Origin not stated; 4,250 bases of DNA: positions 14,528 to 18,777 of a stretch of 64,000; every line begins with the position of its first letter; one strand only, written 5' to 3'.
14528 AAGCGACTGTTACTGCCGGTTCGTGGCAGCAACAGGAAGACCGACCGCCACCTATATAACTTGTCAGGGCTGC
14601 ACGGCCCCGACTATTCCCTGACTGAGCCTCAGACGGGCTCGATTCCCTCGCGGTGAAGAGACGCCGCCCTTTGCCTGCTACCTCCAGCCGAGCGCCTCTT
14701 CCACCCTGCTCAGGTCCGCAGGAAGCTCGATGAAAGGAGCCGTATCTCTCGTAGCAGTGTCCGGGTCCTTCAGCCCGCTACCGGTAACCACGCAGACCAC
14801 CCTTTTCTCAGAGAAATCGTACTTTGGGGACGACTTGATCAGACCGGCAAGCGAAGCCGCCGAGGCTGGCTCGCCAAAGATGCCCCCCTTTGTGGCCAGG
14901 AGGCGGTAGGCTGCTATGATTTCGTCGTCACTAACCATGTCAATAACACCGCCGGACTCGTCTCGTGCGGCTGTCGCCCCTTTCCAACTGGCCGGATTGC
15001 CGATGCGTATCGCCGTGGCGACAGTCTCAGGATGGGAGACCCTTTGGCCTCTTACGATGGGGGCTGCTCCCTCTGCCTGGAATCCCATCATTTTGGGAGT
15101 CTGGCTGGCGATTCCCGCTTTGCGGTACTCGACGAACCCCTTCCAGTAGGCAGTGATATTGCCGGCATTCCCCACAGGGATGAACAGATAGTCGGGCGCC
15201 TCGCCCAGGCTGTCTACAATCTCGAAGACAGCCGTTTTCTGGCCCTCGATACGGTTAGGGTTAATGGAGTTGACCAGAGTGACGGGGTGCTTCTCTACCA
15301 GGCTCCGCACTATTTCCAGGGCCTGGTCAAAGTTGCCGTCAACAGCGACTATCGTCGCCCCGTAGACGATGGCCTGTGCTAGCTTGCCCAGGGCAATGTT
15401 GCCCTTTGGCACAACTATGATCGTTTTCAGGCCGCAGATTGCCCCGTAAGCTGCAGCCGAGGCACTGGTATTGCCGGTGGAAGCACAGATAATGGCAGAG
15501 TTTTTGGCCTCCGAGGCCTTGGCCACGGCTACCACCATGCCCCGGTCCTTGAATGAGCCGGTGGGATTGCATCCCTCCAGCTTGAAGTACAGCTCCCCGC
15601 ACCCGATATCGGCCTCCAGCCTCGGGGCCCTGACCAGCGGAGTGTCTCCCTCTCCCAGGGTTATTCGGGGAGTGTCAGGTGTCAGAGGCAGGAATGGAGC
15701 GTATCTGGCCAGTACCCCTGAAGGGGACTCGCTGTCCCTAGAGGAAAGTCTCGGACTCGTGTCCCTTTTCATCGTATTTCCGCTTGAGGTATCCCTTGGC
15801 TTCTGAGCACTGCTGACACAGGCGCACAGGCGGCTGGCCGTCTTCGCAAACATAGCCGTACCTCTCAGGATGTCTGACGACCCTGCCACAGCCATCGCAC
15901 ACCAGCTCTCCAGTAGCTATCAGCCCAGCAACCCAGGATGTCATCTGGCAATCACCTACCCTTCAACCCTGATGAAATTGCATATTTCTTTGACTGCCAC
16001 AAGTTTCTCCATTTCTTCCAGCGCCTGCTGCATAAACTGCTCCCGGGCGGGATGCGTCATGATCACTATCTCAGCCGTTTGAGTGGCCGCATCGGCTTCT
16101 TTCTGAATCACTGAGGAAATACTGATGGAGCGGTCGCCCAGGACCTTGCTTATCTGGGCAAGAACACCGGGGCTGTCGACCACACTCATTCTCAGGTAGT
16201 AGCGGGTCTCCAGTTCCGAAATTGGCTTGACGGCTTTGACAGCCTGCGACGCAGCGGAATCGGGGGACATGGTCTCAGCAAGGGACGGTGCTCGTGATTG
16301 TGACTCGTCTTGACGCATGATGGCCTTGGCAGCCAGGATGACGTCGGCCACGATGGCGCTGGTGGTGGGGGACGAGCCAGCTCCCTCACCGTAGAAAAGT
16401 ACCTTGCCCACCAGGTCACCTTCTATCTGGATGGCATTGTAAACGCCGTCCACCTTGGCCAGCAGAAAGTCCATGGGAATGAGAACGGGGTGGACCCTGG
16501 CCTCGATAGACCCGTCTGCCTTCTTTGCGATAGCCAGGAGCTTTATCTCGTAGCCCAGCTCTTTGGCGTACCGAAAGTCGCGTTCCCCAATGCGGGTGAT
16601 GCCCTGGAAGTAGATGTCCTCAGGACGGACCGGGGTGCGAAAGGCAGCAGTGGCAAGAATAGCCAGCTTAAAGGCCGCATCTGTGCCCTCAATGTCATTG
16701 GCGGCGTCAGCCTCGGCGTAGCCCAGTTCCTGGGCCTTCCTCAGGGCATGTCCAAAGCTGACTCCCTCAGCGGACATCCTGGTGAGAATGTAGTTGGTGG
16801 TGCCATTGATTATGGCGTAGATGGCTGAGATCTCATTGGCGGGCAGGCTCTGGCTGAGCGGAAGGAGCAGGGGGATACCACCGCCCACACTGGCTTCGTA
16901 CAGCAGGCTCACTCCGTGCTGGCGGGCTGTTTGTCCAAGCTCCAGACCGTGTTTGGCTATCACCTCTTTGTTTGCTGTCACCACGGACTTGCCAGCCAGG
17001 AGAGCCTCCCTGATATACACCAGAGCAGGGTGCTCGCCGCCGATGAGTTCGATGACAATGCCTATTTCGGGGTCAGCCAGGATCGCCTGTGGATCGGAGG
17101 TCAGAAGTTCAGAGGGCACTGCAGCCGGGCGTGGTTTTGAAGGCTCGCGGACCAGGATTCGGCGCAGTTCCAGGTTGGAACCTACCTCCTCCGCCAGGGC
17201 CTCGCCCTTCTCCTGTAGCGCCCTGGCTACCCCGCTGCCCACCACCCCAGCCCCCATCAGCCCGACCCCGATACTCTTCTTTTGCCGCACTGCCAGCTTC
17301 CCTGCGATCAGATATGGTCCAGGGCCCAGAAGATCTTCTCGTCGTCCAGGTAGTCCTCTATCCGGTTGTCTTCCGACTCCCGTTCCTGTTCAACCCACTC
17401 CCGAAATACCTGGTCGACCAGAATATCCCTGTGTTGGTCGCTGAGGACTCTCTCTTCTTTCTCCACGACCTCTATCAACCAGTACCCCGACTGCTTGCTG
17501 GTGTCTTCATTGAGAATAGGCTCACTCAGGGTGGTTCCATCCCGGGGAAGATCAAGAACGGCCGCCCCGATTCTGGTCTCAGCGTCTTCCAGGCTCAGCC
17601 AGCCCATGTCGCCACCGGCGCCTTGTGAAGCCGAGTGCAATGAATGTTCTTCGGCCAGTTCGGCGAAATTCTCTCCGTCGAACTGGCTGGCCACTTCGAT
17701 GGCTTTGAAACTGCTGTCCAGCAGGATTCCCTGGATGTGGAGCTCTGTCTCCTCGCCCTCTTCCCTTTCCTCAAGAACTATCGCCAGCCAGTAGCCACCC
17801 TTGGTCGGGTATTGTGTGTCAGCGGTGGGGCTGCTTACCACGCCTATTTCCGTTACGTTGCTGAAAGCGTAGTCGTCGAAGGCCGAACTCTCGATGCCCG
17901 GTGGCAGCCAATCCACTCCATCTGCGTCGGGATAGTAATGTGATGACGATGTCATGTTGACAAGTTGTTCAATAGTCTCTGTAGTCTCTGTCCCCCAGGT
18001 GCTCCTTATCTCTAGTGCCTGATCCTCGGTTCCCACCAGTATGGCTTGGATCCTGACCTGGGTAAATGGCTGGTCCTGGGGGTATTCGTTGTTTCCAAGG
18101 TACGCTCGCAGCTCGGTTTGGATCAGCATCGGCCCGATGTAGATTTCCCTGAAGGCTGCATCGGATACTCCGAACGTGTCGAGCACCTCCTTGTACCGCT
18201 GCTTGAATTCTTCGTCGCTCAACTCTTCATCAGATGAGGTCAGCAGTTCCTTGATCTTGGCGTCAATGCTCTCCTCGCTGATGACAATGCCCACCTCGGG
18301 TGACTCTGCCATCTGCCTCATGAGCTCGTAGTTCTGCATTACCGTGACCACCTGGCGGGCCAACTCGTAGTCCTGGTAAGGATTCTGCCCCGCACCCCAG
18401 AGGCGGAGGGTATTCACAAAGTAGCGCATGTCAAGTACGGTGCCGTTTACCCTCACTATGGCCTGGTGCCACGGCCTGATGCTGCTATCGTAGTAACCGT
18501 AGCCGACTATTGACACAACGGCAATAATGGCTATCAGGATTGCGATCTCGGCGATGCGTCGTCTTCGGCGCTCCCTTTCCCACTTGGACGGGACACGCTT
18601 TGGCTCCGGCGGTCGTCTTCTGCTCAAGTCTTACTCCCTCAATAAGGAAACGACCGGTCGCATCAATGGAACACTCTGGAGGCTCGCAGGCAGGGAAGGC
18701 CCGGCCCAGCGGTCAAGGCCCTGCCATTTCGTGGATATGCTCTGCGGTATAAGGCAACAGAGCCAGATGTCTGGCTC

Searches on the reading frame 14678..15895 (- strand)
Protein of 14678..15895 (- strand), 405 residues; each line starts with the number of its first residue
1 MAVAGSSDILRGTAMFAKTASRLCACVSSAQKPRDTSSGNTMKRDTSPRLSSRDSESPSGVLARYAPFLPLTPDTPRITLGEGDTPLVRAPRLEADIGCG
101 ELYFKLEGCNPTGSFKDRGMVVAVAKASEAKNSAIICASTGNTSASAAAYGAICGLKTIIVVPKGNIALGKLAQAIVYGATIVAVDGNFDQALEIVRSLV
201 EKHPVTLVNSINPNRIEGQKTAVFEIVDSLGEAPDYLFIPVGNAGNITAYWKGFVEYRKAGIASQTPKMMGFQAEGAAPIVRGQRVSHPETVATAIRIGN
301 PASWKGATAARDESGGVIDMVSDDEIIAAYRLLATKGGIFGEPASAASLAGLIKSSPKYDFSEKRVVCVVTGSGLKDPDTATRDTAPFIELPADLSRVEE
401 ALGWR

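Call 61: search_protein_families(library=pfam, proteins=[window:14678-15895:-], max_evalue=0.00001)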
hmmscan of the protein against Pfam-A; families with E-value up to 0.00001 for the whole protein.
window:14678-15895:- (405 aa): 1 family
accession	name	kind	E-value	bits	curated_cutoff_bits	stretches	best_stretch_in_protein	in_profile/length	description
PF00291.31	PALP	-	2.3e-76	257.4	35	1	78-372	1-295/295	Pyridoxal-phosphate dependent enzyme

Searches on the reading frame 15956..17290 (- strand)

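Call 61: search_protein_families(library=pfam, proteins=[window:15956-17290:-], max_evalue=0.00001)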
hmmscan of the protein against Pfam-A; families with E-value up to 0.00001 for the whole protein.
window:15956-17290:- (444 aa): 4 families
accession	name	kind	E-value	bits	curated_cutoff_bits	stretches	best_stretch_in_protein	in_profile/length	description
PF00742.24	Homoserine_dh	-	8.1e-61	205.3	22.9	1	140-318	1-173/173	Homoserine dehydrogenase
PF03447.22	NAD_binding_3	-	3.4e-16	60.4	24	1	13-132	1-116/116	Homoserine dehydrogenase, NAD binding domain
PF01842.31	ACT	-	7e-10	38.9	27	1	364-431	1-65/66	ACT domain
PF22629.2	ACT_AHAS_ss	-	3.4e-06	27.6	27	1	366-433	1-65/67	AHAS small subunit-like ACT domain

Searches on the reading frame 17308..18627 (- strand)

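Call 61: search_protein_families(library=pfam, proteins=[window:17308-18627:-], max_evalue=0.00001)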
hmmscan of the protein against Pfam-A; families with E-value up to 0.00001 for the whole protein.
window:17308-18627:- (439 aa): 3 families
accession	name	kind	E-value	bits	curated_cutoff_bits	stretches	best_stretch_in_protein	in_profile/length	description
PF13624.11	SurA_N_3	-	1.9e-07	31.5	27.2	1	20-168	8-157/162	SurA-like N-terminal domain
PF00639.27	Rotamase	-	6.7e-06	27.4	21.7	0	318-387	32-95/97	PPIC-type PPIASE domain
PF13616.12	Rotamase_3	-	7.5e-06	26.9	22.5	0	317-362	49-94/116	PPIC-type PPIASE domain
